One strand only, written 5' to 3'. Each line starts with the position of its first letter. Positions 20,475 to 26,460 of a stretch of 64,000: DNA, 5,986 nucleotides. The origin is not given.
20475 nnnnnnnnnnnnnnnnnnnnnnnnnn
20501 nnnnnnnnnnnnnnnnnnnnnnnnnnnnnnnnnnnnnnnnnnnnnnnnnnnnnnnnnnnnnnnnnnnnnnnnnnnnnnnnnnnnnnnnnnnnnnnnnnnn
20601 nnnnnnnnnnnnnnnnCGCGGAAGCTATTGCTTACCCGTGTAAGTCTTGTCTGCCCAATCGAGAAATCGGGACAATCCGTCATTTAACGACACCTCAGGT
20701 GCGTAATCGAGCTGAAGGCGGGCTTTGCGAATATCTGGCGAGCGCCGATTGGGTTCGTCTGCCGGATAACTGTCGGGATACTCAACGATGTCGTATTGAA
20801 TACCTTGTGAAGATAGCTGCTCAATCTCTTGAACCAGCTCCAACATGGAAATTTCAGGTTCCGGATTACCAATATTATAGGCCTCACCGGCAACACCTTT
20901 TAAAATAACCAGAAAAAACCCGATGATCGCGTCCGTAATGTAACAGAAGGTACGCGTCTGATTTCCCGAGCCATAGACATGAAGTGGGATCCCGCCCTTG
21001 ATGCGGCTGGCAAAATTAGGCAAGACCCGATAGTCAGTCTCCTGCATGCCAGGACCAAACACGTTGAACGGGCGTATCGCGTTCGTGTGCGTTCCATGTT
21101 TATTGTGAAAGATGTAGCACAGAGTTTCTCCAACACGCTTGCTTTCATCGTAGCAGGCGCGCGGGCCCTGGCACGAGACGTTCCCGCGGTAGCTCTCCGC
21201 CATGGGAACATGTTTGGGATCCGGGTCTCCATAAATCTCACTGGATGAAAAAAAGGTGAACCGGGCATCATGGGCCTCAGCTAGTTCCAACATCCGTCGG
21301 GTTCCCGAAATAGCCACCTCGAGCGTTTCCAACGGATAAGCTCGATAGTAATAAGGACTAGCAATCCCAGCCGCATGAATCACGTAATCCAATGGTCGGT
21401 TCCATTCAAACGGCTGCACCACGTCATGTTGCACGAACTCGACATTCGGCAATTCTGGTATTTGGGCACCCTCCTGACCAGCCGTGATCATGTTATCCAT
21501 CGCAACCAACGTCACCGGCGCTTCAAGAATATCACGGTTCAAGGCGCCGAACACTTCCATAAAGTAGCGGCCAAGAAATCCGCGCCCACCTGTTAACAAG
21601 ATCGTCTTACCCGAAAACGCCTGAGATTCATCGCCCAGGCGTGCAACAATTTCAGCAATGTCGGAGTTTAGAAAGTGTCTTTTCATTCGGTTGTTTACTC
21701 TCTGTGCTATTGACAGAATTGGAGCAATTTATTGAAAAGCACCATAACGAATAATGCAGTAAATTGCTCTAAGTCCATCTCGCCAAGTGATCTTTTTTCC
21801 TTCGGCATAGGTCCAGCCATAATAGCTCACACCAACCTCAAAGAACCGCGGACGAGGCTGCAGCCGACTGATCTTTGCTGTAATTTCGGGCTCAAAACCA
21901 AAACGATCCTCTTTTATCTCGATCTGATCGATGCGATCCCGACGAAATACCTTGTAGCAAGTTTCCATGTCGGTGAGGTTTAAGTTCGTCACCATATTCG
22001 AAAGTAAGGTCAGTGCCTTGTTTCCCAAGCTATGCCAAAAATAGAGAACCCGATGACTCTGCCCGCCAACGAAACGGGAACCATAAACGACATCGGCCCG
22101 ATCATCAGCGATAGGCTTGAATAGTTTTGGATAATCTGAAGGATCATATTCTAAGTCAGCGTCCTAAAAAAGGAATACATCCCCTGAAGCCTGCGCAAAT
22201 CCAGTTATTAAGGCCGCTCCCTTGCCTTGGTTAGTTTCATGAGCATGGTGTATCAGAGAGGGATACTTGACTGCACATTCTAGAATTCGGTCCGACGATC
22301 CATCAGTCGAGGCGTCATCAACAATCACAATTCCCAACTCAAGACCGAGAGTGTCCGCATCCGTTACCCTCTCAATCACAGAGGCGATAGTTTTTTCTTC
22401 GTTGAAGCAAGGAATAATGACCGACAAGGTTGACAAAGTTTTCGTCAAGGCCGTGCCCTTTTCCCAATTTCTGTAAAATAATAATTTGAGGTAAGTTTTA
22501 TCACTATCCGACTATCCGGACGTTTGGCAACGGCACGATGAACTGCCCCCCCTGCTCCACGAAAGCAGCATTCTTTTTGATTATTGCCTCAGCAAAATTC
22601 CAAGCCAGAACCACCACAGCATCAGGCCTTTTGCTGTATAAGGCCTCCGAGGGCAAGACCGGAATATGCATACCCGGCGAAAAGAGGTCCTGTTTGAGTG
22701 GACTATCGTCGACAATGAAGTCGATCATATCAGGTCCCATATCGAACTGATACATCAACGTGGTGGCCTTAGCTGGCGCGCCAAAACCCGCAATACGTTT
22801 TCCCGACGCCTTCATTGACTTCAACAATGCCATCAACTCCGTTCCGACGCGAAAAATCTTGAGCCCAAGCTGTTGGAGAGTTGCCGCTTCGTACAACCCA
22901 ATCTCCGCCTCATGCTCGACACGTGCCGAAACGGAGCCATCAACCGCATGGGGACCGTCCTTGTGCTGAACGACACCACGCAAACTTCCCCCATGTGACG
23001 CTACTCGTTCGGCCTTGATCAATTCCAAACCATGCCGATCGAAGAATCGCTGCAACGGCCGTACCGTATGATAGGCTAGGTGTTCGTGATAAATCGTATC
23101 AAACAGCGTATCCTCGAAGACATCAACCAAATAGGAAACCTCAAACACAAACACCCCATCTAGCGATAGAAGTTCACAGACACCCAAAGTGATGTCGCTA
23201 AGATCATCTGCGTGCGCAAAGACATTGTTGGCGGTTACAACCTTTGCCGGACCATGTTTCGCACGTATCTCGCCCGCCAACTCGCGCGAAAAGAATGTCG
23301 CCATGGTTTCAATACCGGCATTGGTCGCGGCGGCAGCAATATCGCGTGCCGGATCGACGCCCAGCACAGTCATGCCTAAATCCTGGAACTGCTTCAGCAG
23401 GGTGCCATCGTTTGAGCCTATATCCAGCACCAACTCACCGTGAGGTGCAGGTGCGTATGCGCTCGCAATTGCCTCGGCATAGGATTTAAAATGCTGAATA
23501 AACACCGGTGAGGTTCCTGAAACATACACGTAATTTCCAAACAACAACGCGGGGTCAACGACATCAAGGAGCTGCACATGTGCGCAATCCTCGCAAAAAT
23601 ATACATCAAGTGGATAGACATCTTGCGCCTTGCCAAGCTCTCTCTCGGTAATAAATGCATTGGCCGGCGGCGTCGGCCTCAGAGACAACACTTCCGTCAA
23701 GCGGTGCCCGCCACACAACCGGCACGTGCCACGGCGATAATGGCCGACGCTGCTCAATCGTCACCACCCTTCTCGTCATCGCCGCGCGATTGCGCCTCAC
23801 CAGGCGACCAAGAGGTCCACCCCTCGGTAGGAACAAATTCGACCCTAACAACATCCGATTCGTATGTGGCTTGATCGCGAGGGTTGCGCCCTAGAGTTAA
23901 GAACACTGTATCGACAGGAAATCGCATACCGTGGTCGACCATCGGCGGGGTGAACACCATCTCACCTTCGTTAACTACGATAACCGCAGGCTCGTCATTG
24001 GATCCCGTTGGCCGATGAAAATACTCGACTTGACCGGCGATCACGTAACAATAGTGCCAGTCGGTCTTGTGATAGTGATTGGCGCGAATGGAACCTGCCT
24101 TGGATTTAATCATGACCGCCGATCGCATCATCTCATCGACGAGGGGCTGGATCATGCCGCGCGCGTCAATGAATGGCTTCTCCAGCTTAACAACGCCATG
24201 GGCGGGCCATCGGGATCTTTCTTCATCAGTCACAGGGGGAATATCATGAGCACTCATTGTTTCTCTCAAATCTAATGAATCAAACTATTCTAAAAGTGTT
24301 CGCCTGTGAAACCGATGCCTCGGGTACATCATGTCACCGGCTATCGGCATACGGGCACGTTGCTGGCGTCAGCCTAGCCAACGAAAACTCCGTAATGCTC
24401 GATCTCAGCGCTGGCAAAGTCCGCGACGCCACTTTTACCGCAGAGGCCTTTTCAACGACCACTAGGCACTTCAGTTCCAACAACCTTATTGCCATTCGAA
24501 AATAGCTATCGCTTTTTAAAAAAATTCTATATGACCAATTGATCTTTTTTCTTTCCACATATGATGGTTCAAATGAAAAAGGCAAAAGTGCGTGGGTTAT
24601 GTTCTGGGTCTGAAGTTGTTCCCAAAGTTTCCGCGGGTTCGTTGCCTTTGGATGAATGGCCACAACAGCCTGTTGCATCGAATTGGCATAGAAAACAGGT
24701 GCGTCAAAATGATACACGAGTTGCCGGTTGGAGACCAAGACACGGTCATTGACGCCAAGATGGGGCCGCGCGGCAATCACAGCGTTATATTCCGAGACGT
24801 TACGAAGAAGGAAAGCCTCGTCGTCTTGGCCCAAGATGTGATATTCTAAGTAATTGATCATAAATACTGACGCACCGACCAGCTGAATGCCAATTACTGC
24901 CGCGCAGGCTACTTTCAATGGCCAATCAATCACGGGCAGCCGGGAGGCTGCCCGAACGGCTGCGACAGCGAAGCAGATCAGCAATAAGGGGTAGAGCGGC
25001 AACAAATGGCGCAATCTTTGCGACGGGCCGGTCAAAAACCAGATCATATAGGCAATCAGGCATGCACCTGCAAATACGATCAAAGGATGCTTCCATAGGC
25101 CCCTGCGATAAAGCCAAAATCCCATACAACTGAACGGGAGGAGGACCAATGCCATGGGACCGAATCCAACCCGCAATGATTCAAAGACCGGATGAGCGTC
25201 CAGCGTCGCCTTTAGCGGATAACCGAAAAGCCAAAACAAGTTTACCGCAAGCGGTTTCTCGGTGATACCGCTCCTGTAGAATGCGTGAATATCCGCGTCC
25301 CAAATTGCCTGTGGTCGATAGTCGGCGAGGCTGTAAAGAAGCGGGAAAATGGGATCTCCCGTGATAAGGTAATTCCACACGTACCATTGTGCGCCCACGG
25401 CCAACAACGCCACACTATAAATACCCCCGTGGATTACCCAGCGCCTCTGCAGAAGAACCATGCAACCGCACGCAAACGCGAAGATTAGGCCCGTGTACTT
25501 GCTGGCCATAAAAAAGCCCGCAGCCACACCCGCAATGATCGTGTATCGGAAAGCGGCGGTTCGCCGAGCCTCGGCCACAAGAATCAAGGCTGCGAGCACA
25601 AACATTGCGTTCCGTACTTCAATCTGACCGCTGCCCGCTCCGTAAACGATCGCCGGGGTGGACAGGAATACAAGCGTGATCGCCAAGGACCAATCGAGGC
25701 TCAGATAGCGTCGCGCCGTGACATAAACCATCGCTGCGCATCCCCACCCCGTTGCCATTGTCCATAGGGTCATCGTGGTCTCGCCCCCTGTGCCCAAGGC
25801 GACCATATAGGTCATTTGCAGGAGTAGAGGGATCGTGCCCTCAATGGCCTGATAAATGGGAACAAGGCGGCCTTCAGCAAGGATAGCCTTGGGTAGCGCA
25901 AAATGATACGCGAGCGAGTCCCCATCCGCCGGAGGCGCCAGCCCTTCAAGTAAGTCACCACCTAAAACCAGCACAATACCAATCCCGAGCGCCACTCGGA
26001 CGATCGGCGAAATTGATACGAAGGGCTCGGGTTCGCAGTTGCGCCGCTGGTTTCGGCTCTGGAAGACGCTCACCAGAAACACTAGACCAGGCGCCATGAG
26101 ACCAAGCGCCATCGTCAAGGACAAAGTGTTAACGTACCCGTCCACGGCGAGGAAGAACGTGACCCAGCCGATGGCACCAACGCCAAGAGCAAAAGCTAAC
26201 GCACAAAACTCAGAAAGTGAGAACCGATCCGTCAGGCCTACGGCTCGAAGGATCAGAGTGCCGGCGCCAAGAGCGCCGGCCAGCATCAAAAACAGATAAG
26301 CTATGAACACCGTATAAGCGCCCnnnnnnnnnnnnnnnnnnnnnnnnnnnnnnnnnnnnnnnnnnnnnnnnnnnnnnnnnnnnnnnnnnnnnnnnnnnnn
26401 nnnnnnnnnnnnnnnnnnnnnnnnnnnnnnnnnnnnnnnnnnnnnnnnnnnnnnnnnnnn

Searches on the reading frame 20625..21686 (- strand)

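Call 52: search_protein_families(library=pfam, proteins=[window:20625-21686:-], max_evalue=0.00001)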
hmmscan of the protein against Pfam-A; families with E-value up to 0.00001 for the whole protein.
window:20625-21686:- (353 aa): 4 families
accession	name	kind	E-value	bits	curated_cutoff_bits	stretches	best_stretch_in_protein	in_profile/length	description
PF01370.27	Epimerase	-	5e-43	147.7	20.9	1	29-273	1-240/240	NAD dependent epimerase/dehydratase family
PF16363.11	GDP_Man_Dehyd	-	2.6e-29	103.2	27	1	30-339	1-330/332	GDP-mannose 4,6 dehydratase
PF01073.25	3Beta_HSD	-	1.7e-11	44.1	22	1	31-250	2-218/280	3-beta hydroxysteroid dehydrogenase/isomerase family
PF07993.18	NAD_binding_4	-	4.3e-07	29.8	20.1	0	100-212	90-213/258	Male sterility protein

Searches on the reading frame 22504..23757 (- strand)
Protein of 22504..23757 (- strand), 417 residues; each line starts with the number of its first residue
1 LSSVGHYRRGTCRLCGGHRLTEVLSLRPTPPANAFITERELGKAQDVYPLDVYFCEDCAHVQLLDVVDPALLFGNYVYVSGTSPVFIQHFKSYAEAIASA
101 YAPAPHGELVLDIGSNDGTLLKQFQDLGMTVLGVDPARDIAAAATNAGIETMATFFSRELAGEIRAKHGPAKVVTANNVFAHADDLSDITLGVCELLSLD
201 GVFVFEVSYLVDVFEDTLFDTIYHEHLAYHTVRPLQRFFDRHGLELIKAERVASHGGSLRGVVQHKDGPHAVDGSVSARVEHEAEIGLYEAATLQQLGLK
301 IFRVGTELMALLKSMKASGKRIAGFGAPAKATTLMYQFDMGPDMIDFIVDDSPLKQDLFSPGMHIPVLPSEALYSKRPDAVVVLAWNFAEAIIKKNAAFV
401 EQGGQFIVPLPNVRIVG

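Call 52: search_protein_families(library=pfam, proteins=[window:22504-23757:-], max_evalue=0.00001)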
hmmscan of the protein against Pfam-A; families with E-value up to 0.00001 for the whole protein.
window:22504-23757:- (417 aa): 4 families
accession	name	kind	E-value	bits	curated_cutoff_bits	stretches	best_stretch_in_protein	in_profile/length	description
PF08484.17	Methyltransf_14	-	2.4e-51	174.1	23.5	1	254-411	2-160/160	C-methyltransferase C-terminal domain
PF08421.16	Methyltransf_13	-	3.6e-22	78.7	31.3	1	12-73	1-62/62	Putative zinc binding domain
PF13489.12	Methyltransf_23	-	1.3e-13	51.5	27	1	91-248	7-163/164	Methyltransferase domain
PF08242.18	Methyltransf_12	-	5e-06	27.6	30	0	111-203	1-98/98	Methyltransferase domain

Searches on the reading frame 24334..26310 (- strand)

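Call 52: search_protein_families(library=pfam, proteins=[window:24334-26310:-], max_evalue=0.00001)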
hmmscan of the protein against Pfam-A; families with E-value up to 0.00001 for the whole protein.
window:24334-26310:- (658 aa): 1 family
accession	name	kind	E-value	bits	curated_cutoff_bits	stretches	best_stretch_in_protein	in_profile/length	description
PF13231.12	PMT_2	-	6.7e-07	30.1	26.1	1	169-305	13-151/160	Dolichyl-phosphate-mannose-protein mannosyltransferase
